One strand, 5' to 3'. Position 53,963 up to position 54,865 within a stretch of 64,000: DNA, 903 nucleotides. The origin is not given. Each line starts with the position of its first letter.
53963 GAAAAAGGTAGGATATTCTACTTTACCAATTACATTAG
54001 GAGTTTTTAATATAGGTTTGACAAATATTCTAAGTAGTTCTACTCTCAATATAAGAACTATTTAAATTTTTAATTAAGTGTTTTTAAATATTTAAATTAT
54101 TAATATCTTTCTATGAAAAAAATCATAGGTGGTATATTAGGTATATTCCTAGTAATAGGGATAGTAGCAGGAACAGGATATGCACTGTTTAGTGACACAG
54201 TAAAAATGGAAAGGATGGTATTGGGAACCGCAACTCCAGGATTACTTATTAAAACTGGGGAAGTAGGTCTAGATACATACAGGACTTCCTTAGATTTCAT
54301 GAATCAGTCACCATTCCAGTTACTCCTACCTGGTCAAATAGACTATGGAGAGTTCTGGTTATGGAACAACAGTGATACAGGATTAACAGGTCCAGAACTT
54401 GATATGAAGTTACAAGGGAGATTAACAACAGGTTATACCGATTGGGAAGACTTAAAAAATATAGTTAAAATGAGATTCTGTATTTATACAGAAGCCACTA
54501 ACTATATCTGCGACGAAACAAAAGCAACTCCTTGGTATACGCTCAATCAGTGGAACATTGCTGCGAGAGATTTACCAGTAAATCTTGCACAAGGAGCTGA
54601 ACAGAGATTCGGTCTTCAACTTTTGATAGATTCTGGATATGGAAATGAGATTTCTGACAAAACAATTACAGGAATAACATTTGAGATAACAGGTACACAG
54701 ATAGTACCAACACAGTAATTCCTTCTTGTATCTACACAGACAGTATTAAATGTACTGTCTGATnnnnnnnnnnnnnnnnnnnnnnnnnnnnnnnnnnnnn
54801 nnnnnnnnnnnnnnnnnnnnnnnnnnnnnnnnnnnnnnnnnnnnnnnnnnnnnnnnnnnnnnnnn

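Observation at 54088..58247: TasA/camelysin-like fibre locus with a dedicated SipW-type peptidase in a reduced, CPR-like bacterial genome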

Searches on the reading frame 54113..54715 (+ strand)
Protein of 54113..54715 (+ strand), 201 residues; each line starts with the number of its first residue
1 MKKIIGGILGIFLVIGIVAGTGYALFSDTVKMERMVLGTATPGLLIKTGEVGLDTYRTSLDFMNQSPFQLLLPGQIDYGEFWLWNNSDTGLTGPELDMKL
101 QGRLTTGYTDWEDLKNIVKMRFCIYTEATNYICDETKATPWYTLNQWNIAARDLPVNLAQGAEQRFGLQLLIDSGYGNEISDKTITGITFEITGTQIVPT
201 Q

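Call 6: search_protein_families(library=pfam, proteins=[window:54113-54715:+], max_evalue=1)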
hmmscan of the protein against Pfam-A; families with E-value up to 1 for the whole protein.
window:54113-54715:+ (201 aa): 0 families

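Call 7: search_protein_families(library=ncbifam, proteins=[window:54113-54715:+], max_evalue=1)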
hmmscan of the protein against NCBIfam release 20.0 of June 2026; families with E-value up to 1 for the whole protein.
window:54113-54715:+ (201 aa): 3 families
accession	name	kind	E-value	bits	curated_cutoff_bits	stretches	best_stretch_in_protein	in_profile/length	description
NF033158.1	Myrrcad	domain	0.0023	17.4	33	1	4-23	8-27/36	MyrrCad domain-containing protein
NF033801.3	NprX_fam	subfamily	0.21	11.4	33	1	1-30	1-30/42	NprX family peptide pheromone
NF040912.1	SGM_5486_fam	subfamily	0.25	11.2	35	1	4-19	17-32/37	SGM_5486 family transporter-associated protein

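Call 11: search_solved_structures(query=window:54113-54715:+, max_evalue=10, show_alignments=2)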
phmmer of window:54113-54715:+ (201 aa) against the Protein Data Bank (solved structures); distinct sequences matched with E-value up to 10: 3.
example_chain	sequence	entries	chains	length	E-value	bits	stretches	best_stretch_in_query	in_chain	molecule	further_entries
5ug1_A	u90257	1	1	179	0.084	15.7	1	102-169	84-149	Acyltransferase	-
5ufy_A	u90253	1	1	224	0.094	15.5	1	24-169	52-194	Acyltransferase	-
9pzb_M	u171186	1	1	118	0.84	12.4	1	82-148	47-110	E9L Fab heavy chaun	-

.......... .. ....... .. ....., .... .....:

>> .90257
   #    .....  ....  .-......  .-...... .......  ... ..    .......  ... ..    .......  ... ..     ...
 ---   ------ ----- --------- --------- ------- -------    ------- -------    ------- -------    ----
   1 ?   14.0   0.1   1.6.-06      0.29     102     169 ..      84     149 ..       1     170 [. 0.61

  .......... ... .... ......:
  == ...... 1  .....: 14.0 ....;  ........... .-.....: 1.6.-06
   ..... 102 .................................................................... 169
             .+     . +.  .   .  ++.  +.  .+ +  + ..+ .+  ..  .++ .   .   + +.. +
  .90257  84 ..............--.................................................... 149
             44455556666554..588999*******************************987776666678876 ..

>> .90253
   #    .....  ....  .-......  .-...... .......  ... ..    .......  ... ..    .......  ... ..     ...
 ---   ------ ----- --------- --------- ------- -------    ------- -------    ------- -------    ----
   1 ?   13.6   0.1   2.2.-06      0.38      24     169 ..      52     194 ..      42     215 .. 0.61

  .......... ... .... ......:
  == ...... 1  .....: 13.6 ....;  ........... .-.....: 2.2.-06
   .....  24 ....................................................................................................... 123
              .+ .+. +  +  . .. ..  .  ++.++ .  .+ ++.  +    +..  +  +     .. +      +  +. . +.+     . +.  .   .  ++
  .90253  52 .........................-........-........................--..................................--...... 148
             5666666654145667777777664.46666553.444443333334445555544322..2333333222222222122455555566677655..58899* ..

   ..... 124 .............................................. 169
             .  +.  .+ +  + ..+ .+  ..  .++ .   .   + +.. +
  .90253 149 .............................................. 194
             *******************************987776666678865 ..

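Call 13: find_homologous_proteins(query=window:54113-54715:+, max_evalue=0.01)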
Query window:54113-54715:+ (201 aa): 31 proteins with E <= 0.01 among 273 candidates.
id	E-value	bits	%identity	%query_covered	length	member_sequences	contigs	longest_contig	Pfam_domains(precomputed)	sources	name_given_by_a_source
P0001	1.3e-126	438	98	100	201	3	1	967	-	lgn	-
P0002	1.8e-113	395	89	100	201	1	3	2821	-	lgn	-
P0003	1.7e-97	343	77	99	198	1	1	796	-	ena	-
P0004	7.9e-75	269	64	99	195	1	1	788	-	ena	-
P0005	4.5e-55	204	55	99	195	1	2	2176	-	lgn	-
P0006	5.9e-54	201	53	98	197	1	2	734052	-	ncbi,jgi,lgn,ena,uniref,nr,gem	ncbi:hypothetical protein CVU76_02290 [Candidatus Dojkabacteria bacterium HGW-Dojkabacteria-1]|unire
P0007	2.0e-51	193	50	98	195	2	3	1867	-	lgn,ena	-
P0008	3.0e-50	189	51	98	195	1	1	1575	-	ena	-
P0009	5.7e-50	188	49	98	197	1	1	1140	-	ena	-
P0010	1.4e-49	187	52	99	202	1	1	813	-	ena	-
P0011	1.5e-47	180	52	99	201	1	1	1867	-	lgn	-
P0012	1.8e-47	180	47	98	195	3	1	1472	-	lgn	-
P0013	7.9e-47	178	47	99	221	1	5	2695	-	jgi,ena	-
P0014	8.1e-47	177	49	99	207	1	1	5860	-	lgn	-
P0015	1.5e-46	177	50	99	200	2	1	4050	-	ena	-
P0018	9.4e-44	167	51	98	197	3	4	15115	-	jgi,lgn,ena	-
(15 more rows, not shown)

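Call 16: search_solved_structures(query=A1, max_evalue=10, show_alignments=3)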
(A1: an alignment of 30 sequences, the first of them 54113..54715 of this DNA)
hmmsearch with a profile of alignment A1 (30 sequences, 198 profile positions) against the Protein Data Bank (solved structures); distinct sequences matched with E-value up to 10: 1.
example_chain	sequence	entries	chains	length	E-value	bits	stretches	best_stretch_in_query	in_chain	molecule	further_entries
6hif_Y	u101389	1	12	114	1.1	12.6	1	1-52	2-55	hdh assembly factor Kustc1130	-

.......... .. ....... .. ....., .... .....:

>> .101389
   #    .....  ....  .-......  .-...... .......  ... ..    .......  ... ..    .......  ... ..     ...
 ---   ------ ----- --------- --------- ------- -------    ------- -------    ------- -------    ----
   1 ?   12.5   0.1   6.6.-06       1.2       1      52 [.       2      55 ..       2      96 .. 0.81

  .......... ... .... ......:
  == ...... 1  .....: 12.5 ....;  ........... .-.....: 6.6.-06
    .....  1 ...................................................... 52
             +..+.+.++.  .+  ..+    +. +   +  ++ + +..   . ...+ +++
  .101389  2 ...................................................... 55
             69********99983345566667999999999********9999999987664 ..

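Call 17: search_protein_families(library=pfam, alignment_id=A1, max_evalue=1)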
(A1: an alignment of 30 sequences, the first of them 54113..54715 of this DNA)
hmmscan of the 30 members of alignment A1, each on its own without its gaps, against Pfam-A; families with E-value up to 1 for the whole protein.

A. member 1, window:54113-54715:+ (201 aa): 0 families

B. families by the number of members that match (of 30 scanned): 5 families
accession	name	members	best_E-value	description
PF07250.17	Glyoxal_oxid_N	1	0.0011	Glyoxal oxidase N-terminus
PF24121.1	Cas8b_N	1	0.056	Type I-B CRISPR Cas8b N-terminal domain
PF16505.10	Emaravirus_P4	1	0.089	P4 movement protein of Emaravirus, and the 30K superfamily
PF10665.14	Minor_capsid_1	1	0.11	Minor capsid protein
PF22118.2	MtrF-like_dom-III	1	0.12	Decaheme cytochrome c component MtrF-like domain III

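Call 18: find_encoding_contigs(protein=P0006, flank=8000, max_places=3)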
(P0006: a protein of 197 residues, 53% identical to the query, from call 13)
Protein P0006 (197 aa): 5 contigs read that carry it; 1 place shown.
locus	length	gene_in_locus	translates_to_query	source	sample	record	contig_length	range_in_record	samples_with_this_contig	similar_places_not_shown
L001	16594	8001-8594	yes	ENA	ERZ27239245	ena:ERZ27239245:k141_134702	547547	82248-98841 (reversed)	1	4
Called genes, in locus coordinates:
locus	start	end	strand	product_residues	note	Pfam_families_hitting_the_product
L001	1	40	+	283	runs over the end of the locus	PF02775:TPP_enzyme_C, PF12367:PFO_beta_C (weak)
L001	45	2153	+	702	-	PF02629:CoA_binding, PF13380:CoA_binding_2, PF13607:Succ_CoA_lig, PF19045:Ligase_CoA_2, PF13549:ATP-grasp_5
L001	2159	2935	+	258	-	PF00483:NTP_transferase, PF12804:NTP_transf_3 (weak)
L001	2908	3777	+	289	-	-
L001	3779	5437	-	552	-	PF01656:CbiA (weak), PF06418:CTP_synth_N, PF00117:GATase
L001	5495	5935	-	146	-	PF00383:dCMP_cyt_deam_1, PF14437:MafB19-deam, PF14439:Bd3614-deam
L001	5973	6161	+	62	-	-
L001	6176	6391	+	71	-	-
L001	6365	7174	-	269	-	PF02906:Fe_hyd_lg_C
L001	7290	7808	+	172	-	-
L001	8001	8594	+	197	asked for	-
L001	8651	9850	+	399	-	PF10502:Peptidase_S26 (weak), PF00932:LTD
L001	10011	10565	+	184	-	PF04298:Zn_peptidase_2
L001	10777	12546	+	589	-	PF13522:GATase_6, PF13537:GATase_7, PF01380:SIS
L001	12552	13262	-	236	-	-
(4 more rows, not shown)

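Call 19: find_encoding_contigs(protein=P0018, flank=8000, max_places=3)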
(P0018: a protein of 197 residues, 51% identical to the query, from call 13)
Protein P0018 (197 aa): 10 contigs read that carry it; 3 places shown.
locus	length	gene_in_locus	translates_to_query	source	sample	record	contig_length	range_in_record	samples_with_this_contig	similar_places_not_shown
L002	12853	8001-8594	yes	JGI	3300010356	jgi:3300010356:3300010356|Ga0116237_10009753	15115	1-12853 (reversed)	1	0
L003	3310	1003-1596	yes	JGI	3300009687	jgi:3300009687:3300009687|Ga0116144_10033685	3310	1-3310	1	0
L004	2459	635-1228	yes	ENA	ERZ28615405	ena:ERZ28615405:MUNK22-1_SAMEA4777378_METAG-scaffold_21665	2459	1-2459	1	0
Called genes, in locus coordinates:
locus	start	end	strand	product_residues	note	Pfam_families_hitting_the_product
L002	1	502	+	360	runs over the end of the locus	PF03462:PCRF, PF00472:RF-1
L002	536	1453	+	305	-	PF02463:SMC_N (faint), PF00005:ABC_tran, PF13304:AAA_21 (faint)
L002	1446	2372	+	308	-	PF18075:FtsX_ECD, PF02687:FtsX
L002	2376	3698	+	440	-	PF01551:Peptidase_M23 (weak)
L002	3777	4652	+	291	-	PF13623:SurA_N_2 (faint), PF13624:SurA_N_3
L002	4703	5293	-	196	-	PF02482:Ribosomal_S30AE, PF16321:Ribosom_S30AE_C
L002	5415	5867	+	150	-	-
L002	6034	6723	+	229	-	PF01872:RibD_C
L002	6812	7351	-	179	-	-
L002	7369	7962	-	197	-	PF00702:Hydrolase, PF13419:HAD_2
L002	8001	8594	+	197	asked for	-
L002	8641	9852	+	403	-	PF10502:Peptidase_S26, PF00932:LTD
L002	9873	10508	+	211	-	-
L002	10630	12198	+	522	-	-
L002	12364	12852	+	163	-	?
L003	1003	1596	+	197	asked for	-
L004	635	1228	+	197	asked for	-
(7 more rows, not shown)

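Call 23: predict_structure(alignment_id=A1)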
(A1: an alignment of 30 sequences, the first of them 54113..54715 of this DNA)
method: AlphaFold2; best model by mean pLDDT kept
length: 201 residues; sequences in the alignment: 30
mean_pLDDT: 80.6   pTM: 0.73
mean pLDDT of the five models: 80.6, 78.6, 75.4, 75.3, 71.8
residues with pLDDT >= 90: 110; 70-90: 50; 50-70: 4; < 50: 37
segments of 3 or more residues with pLDDT < 50: 1-7, 9-38
pLDDT, mean of each block of 10 residues (from residue 1): 39 43 37 39 88 91 83 91 90 84 92 95 93 94 97 94 95 91 89 89 67
secondary structure, 60 per line:
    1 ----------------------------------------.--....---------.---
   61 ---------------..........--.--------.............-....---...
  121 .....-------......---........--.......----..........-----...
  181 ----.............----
elements in order: E44-47 E76-85 E97-109 H111-114 E118-125 E133-138 H144-149 E152-158 E163-172 E185-197

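Call 25: fold_search(model_id=the predicted structure, library=pdb)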
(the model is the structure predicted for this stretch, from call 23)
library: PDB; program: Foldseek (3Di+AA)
matches with E <= 10: 1161; with E <= 0.001: 1
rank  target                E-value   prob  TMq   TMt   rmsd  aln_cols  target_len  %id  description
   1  7ueg_A                4.5e-04  1.00  0.38  0.41   8.9       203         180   13  Cryo-EM of bundling pili from Pyrobaculum calidifontis (released 2022-06-29)
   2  5nem_A                3.1e-03  0.95  0.28  0.13   8.1       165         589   16  Localised reconstruction of alpha v beta 6 bound to Foot and Mouth Disease Virus O PanAsia - Pose A. (released 2017-06-21)
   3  7wwo_A                4.1e-03  0.95  0.29  0.35   9.5       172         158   14  Dimer form of hypothetical protein TTHA1873 from Thermus thermophilus (released 2022-03-09)
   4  4um9_C                4.3e-03  0.93  0.28  0.12  10.3       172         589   12  Crystal structure of alpha V beta 6 with peptide (released 2014-11-12)
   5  4um8_C                5.6e-03  0.90  0.28  0.13   7.2       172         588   13  Crystal structure of alpha V beta 6 (released 2014-11-12)
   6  7rw8_M                6.6e-03  0.99  0.33  0.19   6.5       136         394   12  AP2 bound to heparin in the closed conformation (released 2022-03-30)
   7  4um8_A                8.3e-03  0.93  0.30  0.13   6.7       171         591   14  Crystal structure of alpha V beta 6 (released 2014-11-12)
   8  3vi4_C                1.0e-02  0.84  0.27  0.12   8.2       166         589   10  Crystal structure of alpha5beta1 integrin headpiece in complex with RGD peptide (released 2012-02-22)
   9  7wwn                  1.0e-02  0.63  0.26  0.31  13.1       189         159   16  Structure of hypothetical protein TTHA1873 from Thermus thermophilus with Potassium mercuric iodide (released 2022-04-06)
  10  2zag_B                1.0e-02  0.54  0.20  0.11  14.7       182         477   11  Crystal structure of the SeMet-substituted soluble domain of STT3 from P. furiosus (released 2007-12-11)
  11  7pnb_A                1.1e-02  0.87  0.32  0.34  10.1       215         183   10  Sulfolobus acidocaldarius 0406 filament. (released 2022-09-14)
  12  7oi5_D                1.1e-02  0.84  0.26  0.20   8.9       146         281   17  Crystal structure of AP2 Mu2 - FCHO2 chimera (GST cleaved) (released 2022-06-01)
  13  7ofp_B                1.1e-02  0.60  0.25  0.20  16.8       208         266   12  Apo Structure of Mu2 Adaptin Subunit (Ap50) Of AP2 Clathrin Adaptor (released 2022-06-01)
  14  8k2g_A                1.3e-02  0.90  0.32  0.15   9.5       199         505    9  Crystal structure of Group 1 Oligosaccharide-releasing beta-N-acetylgalactosaminidase NgaCa from Cohnella abietis, apo (released 2024-04-24)
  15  3vi3_C                1.3e-02  0.69  0.24  0.10  10.5       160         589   10  Crystal structure of alpha5beta1 integrin headpiece (ligand-free form) (released 2012-02-22)
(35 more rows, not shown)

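Call 30: find_related_loci(query=A1, collection=genome_contigs, flank=10000)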
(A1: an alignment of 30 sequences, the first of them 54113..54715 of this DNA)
Query A1 (201 aa) in genome_contigs; peptide patterns used: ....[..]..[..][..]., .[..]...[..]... (x = any residue, [..] = any of these).
252 stretches matched a pattern; 9 encode a relative of the query (tblastn E <= 1e-3); 9 distinct loci.
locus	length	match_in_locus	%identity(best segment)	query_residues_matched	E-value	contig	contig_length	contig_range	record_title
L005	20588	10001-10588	53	1-197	3e-59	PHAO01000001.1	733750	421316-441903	MAG: Candidatus Dojkabacteria bacterium HGW-Dojkabacteria-1 bjp_ig2158_scaffold_0, whole genome shotgun sequence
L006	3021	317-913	52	1-198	2e-56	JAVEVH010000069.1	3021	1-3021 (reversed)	MAG: Candidatus Dojkabacteria bacterium isolate BF4_117 NODE_137413_length_3021_cov_4.511057_Biofilm4, whole genome shot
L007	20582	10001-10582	48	1-197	1e-53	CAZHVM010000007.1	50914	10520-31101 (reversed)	MAG TPA_asm: uncultured Candidatus Saccharibacteria bacterium isolate SRP192927_co3_113 genome assembly, contig: NODE_10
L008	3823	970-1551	46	1-198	1e-50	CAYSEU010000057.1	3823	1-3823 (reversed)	MAG TPA_asm: uncultured Candidatus Saccharibacteria bacterium isolate binchicken_co220_104 genome assembly, contig: NODE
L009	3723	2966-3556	47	1-200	2e-42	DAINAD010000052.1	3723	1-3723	MAG TPA_asm: Patescibacteria group bacterium isolate CTOTU11731 NODE_12561_length_3723_cov_4.301799, whole genome shotgu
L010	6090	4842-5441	44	1-196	3e-39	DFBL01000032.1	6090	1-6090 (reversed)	MAG TPA_asm: Candidatus Dojkabacteria bacterium UBA3081 UBA3081_contig_10434, whole genome shotgun sequence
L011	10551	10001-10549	50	1-181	5e-47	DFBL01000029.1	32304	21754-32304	MAG TPA_asm: Candidatus Dojkabacteria bacterium UBA3081 UBA3081_contig_10435, whole genome shotgun sequence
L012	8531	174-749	34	1-199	5e-27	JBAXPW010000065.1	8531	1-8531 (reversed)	MAG: Candidatus Roizmanbacteria bacterium isolate ELA541 MAG541_65, whole genome shotgun sequence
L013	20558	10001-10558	28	1-196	8e-13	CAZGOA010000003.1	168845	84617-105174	MAG TPA_asm: uncultured Gammaproteobacteria bacterium isolate binchicken_co277_142 genome assembly, contig: NODE_203_len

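Call 32: find_related_loci(query=A1, collection=metagenome_contigs, flank=10000)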
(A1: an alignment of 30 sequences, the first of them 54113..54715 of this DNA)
Query A1 (201 aa) in metagenome_contigs; peptide patterns used: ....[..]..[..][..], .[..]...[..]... (x = any residue, [..] = any of these).
600 stretches matched a pattern, but none encodes a relative of the query by tblastn (E <= 1e-3).

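Call 40: search_protein_representatives(alignment_id=A1)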
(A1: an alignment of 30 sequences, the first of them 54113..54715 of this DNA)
Query: 30 sequences, 198 profile positions. Proteins with E-value up to 0.001 (for the whole library): 440; up to 1e-10: 190; up to 1e-30: 54. The best 150 are listed.
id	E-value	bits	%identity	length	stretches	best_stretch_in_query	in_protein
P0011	9.2e-81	287.0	-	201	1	1-198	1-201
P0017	2.0e-79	282.7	-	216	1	1-198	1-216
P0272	6.7e-75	267.9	-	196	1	1-197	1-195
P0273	4.1e-63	229.4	-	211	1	1-196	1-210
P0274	7.4e-63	228.6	-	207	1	1-197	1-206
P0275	3.0e-60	220.1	-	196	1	1-197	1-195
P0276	5.4e-60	219.3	-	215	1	1-197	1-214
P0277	6.0e-59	215.8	-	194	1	1-197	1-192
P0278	1.1e-55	205.2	-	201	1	1-197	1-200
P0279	1.4e-55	204.9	-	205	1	1-197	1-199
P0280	5.2e-55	203.0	-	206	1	1-197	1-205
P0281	2.9e-52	194.1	-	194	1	1-197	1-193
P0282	7.3e-48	179.7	-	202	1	1-197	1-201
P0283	1.7e-46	175.2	-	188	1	1-197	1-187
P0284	4.7e-45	170.5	-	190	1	1-196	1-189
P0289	7.4e-43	163.3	-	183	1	1-198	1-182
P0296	2.3e-36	142.2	-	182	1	1-197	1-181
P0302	9.1e-35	136.9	-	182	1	1-197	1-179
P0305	2.4e-34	135.5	-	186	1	1-197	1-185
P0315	5.5e-32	127.8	-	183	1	1-197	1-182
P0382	1.5e-19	87.2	-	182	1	1-197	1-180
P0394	1.7e-18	83.8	-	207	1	1-197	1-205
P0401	6.6e-17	78.6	-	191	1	1-196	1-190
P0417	1.0e-14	71.5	-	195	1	1-197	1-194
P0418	1.2e-14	71.2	-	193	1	1-197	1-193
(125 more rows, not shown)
